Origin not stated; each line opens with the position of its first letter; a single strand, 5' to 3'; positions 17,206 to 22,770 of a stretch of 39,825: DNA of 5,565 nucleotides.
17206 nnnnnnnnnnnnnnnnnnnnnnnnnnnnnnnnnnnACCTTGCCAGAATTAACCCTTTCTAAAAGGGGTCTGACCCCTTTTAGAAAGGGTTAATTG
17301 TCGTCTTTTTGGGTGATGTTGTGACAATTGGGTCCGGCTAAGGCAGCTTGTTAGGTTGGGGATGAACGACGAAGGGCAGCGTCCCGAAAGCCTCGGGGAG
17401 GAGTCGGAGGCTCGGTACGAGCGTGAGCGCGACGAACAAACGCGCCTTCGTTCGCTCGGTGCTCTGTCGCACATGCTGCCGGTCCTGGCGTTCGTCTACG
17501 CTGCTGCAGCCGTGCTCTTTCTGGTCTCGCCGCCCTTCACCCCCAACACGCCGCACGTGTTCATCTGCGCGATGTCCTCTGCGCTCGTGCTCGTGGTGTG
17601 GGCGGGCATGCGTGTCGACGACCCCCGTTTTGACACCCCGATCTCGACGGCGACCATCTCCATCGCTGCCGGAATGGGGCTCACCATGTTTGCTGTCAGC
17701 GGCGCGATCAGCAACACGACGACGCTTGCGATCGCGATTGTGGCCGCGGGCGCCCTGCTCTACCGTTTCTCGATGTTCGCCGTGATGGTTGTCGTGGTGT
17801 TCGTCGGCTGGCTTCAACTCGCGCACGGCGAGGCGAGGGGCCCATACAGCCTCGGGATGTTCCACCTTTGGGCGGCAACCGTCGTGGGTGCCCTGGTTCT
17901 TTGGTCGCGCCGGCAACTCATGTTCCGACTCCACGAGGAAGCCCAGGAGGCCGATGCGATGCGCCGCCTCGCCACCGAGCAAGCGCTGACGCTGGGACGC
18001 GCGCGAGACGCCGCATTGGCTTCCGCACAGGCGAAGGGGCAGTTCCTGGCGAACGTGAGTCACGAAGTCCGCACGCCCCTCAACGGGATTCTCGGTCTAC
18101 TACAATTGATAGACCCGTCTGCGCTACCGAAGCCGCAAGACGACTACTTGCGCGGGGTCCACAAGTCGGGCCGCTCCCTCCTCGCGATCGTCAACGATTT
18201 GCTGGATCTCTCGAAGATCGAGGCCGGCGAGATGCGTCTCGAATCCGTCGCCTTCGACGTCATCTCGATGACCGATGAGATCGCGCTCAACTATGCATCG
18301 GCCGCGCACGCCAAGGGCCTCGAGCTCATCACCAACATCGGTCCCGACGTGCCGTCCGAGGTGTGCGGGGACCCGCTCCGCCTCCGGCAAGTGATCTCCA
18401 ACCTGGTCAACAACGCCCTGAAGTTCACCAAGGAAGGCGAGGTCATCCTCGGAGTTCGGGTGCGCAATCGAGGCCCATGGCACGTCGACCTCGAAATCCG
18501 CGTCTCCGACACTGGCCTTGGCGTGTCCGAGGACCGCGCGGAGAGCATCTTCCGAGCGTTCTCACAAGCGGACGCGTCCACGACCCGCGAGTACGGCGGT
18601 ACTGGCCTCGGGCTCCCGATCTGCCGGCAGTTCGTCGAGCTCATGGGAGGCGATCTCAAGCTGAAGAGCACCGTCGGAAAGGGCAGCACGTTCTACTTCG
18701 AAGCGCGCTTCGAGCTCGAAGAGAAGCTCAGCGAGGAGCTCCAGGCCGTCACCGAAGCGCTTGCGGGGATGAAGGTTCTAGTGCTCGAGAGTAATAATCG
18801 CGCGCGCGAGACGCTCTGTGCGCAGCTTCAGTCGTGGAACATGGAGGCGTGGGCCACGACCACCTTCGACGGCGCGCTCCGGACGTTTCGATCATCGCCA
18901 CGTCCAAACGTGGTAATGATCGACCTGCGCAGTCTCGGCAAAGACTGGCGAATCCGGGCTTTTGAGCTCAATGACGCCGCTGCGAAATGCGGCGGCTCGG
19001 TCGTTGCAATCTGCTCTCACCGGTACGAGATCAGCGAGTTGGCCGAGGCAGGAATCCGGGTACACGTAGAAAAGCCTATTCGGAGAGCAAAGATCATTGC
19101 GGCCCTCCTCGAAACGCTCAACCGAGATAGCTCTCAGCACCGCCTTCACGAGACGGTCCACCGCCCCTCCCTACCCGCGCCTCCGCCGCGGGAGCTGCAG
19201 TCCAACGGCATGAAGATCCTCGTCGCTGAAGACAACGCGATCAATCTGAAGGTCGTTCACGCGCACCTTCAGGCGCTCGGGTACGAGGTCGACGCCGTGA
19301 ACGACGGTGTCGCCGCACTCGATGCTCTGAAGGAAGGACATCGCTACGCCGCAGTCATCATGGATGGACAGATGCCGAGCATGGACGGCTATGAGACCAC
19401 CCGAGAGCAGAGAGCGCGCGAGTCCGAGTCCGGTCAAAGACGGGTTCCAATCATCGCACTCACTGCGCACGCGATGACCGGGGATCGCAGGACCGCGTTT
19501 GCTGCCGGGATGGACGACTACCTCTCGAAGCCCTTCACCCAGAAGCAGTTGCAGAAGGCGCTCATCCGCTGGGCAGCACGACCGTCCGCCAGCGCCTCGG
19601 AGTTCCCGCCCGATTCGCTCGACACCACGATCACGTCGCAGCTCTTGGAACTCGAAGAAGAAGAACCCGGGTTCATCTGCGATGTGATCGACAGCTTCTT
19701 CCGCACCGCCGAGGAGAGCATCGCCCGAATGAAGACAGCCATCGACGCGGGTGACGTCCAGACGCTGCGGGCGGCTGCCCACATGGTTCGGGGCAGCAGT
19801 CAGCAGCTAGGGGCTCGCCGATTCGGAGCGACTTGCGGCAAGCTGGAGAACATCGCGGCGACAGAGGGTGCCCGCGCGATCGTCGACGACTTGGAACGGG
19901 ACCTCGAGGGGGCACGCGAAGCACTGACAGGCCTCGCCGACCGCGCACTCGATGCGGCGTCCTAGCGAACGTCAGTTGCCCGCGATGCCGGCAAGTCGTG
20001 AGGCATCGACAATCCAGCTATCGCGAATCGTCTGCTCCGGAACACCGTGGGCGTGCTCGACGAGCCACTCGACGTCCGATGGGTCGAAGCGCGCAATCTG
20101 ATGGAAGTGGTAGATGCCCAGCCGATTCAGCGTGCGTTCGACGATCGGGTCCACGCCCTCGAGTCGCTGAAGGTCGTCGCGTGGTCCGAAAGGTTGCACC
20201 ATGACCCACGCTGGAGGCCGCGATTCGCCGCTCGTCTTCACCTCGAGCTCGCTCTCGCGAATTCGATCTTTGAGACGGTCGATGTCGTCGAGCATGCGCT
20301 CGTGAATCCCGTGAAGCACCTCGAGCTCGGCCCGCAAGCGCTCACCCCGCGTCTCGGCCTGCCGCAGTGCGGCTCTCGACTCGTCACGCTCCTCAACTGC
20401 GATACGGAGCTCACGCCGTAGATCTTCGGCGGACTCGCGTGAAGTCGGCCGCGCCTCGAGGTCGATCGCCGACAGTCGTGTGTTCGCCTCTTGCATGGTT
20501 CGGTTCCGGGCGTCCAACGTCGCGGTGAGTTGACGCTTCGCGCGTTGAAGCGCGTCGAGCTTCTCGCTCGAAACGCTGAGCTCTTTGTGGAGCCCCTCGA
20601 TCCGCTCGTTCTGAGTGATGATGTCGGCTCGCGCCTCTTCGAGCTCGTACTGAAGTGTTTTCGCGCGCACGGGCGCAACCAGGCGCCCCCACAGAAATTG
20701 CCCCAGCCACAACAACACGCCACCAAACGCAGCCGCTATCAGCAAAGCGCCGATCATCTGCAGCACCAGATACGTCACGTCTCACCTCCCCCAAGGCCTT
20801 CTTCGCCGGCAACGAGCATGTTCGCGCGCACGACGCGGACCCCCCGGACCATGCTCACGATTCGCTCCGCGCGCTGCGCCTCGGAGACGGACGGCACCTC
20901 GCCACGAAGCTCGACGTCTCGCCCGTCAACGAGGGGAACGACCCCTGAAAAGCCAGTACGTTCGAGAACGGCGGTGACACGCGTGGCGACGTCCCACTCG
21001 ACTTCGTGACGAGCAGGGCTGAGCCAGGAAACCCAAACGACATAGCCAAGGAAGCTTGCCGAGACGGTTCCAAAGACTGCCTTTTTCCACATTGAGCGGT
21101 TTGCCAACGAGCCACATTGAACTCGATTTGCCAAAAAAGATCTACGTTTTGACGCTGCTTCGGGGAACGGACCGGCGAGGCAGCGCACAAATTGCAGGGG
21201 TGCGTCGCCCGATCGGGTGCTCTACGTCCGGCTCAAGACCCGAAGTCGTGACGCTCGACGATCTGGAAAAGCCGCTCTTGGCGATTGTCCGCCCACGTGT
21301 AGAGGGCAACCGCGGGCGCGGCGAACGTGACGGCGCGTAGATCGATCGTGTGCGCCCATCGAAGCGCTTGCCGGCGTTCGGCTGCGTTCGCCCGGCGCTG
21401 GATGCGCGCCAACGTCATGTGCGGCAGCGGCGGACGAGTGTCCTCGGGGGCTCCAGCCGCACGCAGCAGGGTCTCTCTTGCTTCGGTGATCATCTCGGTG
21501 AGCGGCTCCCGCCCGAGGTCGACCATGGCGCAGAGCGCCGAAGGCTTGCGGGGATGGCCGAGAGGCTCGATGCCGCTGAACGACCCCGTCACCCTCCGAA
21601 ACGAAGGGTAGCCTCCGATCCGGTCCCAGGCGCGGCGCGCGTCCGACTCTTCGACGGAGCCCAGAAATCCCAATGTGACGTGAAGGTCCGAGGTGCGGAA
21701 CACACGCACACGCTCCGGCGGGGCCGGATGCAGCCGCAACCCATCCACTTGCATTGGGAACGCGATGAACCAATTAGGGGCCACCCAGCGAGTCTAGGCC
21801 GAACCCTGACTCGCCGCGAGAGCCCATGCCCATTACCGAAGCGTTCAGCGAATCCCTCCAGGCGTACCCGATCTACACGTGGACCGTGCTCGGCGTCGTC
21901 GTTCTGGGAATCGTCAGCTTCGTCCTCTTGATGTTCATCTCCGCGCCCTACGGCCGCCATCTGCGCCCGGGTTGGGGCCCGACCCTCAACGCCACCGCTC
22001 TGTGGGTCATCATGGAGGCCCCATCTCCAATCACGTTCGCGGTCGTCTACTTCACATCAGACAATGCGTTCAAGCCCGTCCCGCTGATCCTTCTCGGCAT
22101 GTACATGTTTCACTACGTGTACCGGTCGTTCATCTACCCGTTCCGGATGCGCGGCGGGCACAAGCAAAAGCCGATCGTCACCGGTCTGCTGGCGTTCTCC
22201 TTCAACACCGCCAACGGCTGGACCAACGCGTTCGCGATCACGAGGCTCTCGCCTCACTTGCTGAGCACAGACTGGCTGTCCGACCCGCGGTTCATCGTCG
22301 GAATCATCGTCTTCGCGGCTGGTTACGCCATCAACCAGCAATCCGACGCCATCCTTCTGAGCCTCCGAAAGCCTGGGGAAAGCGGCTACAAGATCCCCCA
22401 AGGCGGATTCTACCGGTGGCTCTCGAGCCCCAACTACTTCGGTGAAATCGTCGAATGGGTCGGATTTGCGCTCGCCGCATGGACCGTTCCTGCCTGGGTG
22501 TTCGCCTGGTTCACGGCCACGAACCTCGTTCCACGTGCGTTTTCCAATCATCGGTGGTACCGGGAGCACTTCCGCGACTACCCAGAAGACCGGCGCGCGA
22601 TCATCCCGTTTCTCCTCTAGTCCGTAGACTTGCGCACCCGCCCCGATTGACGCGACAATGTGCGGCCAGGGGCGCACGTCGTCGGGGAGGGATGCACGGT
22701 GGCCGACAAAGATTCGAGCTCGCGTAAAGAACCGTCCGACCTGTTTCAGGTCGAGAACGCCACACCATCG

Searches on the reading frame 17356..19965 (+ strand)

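Call 38: search_protein_families(library=pfam, proteins=[window:17356-19965:+])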
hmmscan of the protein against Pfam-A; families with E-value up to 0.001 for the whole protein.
window:17356-19965:+ (869 aa): 4 families
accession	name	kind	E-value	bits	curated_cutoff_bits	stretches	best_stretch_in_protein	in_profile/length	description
PF02518.31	HATPase_c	-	2e-28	99.5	26.4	1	338-451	1-108/111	Histidine kinase-, DNA gyrase B-, and HSP90-like ATPase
PF00072.30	Response_reg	-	1e-27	96.9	30.2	1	621-736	1-110/111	Response regulator receiver domain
PF00512.31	HisKA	-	4.7e-21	75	26.9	1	226-291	1-66/66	His Kinase A (phospho-acceptor) domain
PF01627.28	Hpt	-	3.2e-11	43.7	24.6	1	777-853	2-81/84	Hpt domain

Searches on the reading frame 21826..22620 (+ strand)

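Call 39: search_protein_families(library=pfam, proteins=[window:21826-22620:+])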
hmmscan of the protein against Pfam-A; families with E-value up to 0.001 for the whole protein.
window:21826-22620:+ (264 aa): 2 families
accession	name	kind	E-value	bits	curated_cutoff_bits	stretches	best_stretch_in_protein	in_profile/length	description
PF02544.21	Steroid_dh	-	1.7e-48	164.8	22.6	1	114-264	2-150/150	3-oxo-5-alpha-steroid 4-dehydrogenase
PF06966.17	DUF1295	-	2e-08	34.5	20.4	1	157-234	122-199/235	Protein of unknown function (DUF1295)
